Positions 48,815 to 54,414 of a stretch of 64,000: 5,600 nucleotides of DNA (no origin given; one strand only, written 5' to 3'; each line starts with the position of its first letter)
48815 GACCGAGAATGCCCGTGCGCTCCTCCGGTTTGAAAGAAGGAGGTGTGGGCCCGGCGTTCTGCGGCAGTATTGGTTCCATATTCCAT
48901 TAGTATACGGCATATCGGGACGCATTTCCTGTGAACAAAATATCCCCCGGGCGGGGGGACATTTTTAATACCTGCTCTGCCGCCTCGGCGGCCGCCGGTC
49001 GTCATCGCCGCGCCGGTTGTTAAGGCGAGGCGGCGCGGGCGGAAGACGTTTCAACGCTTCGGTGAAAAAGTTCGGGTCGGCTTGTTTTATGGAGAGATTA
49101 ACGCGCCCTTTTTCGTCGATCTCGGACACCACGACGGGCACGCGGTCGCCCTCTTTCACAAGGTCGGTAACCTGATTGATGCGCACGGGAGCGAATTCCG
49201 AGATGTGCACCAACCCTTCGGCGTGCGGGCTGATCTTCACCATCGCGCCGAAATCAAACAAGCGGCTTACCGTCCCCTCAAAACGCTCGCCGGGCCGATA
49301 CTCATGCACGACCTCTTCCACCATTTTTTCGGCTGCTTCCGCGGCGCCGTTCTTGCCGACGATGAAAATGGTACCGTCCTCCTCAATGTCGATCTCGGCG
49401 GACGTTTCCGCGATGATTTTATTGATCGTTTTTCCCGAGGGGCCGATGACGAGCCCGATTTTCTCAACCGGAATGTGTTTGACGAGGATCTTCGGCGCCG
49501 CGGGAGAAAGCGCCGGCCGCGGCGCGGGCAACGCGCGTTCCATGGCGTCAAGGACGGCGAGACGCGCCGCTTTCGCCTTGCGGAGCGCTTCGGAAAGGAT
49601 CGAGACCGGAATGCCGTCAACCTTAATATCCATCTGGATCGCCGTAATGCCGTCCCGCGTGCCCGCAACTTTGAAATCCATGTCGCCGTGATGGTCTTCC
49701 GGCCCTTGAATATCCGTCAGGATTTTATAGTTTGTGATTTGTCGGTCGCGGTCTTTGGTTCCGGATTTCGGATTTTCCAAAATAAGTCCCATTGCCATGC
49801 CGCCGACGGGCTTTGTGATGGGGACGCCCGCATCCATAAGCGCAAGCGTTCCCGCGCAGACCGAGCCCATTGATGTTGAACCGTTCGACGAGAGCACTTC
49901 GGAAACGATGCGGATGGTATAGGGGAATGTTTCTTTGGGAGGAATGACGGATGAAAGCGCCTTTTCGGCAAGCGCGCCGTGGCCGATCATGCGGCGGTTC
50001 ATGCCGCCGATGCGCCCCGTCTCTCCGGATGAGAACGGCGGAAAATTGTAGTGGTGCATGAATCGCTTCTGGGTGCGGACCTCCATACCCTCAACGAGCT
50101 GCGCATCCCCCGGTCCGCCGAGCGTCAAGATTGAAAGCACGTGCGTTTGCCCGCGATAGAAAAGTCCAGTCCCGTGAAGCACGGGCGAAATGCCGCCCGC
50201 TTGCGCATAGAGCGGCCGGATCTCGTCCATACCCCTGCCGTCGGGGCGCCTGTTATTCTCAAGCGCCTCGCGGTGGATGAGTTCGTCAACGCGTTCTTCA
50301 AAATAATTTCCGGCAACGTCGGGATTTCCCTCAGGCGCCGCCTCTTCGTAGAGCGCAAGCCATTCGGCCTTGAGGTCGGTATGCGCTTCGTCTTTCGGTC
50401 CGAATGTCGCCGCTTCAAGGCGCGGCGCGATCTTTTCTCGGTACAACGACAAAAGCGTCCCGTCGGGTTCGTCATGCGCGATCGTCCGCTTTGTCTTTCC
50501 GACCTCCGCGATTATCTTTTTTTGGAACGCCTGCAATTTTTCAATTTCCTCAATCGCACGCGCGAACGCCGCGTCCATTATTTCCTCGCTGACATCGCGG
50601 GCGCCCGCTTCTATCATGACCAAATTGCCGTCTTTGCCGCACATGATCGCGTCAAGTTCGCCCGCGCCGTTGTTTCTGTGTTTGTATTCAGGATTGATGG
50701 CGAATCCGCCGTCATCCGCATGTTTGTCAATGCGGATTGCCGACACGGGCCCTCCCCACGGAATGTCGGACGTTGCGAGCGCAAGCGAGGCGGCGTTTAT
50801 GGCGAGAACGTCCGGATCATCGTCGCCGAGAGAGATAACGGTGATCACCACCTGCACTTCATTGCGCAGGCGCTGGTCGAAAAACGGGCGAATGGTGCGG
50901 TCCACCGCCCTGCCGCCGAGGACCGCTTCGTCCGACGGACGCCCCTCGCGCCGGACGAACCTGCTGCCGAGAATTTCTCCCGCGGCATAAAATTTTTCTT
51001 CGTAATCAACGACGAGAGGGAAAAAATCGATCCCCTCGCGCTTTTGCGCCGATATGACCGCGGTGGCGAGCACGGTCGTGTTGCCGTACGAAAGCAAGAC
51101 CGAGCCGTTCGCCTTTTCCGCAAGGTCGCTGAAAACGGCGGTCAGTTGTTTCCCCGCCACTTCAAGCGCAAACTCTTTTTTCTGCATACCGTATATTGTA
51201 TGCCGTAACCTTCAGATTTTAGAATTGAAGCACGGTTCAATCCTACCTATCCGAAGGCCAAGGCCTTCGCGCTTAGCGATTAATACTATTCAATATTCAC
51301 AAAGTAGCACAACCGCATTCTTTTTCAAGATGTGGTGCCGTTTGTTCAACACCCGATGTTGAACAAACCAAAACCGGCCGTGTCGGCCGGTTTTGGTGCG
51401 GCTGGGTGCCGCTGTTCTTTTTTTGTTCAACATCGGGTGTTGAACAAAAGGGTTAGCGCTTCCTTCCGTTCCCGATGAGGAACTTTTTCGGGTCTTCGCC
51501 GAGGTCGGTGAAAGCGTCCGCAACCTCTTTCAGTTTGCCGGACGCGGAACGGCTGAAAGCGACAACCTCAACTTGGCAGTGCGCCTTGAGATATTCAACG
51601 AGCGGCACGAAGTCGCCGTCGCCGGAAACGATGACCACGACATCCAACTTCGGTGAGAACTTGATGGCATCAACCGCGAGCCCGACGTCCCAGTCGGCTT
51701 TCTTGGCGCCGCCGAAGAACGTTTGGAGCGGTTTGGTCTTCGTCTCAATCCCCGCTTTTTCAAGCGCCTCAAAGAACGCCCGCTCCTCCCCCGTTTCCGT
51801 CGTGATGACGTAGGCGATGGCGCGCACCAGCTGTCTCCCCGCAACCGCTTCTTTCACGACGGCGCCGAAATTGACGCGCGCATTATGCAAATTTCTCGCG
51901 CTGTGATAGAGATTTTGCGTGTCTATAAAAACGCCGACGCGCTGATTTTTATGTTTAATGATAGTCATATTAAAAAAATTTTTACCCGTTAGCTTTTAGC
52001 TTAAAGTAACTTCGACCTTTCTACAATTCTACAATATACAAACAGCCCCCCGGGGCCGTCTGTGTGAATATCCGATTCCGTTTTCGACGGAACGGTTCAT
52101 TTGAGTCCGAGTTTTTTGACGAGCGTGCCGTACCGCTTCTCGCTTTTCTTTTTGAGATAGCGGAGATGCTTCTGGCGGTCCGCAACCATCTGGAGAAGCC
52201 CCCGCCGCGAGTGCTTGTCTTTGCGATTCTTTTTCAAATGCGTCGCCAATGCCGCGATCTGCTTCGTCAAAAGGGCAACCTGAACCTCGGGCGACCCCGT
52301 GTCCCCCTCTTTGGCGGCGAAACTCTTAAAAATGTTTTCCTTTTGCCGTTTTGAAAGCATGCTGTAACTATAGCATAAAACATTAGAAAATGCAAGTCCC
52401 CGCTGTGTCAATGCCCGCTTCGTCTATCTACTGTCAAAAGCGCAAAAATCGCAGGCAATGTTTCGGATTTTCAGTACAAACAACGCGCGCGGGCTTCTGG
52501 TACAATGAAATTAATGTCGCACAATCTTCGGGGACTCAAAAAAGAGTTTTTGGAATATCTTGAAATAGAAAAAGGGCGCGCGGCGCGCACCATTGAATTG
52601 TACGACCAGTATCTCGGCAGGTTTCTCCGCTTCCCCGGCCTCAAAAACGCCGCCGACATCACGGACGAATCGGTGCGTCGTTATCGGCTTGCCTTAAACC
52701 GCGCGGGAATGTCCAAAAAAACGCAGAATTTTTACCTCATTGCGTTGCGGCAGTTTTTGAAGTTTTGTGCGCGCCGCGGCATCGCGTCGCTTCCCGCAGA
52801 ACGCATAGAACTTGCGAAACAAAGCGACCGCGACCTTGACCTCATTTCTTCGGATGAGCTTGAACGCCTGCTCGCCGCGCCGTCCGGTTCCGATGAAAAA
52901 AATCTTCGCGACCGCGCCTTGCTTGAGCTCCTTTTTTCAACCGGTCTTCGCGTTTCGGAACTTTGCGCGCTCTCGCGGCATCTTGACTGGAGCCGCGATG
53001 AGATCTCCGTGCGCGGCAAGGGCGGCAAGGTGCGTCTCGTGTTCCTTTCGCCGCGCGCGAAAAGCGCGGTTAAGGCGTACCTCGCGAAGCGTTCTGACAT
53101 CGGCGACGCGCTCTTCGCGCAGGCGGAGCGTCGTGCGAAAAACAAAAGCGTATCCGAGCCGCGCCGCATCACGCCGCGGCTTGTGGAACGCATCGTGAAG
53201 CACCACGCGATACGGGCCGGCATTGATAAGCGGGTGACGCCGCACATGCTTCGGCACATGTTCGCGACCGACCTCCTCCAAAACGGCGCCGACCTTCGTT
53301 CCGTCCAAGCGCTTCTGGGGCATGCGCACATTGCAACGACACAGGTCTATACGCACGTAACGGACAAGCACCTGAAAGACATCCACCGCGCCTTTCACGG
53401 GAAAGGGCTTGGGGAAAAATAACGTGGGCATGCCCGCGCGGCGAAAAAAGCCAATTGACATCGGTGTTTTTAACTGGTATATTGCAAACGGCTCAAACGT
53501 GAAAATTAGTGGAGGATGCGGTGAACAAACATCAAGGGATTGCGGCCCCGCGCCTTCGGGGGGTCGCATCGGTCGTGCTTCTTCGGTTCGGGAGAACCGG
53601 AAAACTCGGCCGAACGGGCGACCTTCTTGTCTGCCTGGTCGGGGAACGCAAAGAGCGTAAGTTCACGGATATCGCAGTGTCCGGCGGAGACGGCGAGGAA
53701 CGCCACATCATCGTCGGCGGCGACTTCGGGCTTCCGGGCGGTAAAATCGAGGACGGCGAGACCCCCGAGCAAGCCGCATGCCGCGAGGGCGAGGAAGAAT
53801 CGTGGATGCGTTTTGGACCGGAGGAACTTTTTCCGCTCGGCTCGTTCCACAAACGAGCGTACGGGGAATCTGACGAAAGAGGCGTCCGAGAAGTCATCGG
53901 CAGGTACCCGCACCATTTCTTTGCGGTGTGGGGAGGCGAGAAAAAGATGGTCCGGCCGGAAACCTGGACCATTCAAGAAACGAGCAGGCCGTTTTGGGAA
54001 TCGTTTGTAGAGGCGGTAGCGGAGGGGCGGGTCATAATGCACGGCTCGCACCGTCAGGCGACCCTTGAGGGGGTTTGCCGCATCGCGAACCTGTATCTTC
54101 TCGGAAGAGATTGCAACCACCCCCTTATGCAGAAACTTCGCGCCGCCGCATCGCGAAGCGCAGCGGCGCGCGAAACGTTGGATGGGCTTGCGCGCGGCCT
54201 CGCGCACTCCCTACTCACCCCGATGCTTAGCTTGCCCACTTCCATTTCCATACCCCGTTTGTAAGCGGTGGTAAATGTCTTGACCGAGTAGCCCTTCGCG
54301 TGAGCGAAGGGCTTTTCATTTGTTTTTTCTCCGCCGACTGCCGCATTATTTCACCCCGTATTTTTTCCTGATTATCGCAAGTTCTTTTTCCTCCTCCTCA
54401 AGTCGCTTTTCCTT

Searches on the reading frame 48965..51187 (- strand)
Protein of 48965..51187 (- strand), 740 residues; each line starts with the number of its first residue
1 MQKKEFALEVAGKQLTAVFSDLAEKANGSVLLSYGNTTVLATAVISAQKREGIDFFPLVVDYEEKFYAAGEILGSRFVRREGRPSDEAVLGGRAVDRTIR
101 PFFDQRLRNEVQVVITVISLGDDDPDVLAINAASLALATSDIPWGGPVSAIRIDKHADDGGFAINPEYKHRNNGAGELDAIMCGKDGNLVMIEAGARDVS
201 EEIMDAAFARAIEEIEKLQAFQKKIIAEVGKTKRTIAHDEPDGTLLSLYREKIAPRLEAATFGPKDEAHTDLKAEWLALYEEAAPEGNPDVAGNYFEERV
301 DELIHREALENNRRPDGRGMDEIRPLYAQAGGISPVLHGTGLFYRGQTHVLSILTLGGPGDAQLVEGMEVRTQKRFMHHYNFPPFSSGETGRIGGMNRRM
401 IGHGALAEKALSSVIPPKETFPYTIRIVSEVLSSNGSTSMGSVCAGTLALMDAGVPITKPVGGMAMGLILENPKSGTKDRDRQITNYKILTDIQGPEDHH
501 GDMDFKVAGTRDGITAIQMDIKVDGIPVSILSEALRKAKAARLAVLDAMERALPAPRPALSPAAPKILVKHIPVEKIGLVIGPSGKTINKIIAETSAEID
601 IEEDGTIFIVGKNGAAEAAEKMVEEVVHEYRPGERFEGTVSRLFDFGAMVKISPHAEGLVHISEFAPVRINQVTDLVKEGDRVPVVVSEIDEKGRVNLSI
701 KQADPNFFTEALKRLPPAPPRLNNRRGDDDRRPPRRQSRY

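Call 13: search_protein_families(library=pfam, proteins=[window:48965-51187:-], max_evalue=0.0001)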
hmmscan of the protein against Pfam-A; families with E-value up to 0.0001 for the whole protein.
window:48965-51187:- (740 aa): 4 families
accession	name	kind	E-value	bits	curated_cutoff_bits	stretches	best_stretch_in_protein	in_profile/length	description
PF01138.27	RNase_PH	-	1e-49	168.7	25.5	2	20-143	10-130/130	3' exoribonuclease family, domain 1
PF00575.29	S1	-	1e-14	55.1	22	1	631-701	3-74/74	S1 RNA binding domain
PF00013.35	KH_1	-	3.1e-11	43.3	21.5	1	571-625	5-66/66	KH domain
PF03725.20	RNase_PH_C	-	1.1e-07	32.1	20.8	0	488-540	14-66/67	3' exoribonuclease family, domain 2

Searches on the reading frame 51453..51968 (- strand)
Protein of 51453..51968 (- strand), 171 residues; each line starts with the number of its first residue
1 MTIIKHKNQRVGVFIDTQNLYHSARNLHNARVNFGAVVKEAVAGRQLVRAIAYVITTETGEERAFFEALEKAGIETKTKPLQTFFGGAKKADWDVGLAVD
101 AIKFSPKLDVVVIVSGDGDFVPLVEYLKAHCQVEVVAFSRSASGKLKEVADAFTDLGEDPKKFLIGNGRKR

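Call 13: search_protein_families(library=pfam, proteins=[window:51453-51968:-], max_evalue=0.0001)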
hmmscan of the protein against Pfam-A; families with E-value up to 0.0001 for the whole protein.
window:51453-51968:- (171 aa): 1 family
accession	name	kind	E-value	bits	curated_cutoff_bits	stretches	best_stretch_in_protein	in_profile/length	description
PF01936.24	NYN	-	7.6e-35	121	24.2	1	10-156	1-144/145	NYN domain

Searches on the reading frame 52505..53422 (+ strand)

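Call 13: search_protein_families(library=pfam, proteins=[window:52505-53422:+], max_evalue=0.0001)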
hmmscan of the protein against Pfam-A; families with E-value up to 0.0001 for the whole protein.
window:52505-53422:+ (305 aa): 3 families
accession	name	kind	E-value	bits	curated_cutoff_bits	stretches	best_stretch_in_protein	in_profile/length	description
PF00589.27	Phage_integrase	-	5.1e-42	144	27.1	1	114-289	3-172/172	Phage integrase family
PF02899.23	Phage_int_SAM_1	-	6.6e-13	49.2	22.3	1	13-92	2-83/83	Phage integrase, N-terminal SAM-like domain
PF13495.12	Phage_int_SAM_4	-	6e-10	39.8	27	0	62-101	7-46/85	Phage integrase, N-terminal SAM-like domain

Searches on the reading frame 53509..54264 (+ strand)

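Call 13: search_protein_families(library=pfam, proteins=[window:53509-54264:+], max_evalue=0.0001)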
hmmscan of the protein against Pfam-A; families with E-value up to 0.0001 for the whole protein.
window:53509-54264:+ (251 aa): 1 family
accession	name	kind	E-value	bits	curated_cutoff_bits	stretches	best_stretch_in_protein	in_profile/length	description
PF00293.34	NUDIX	-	2.3e-09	37.8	21.1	1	72-158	30-110/134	NUDIX domain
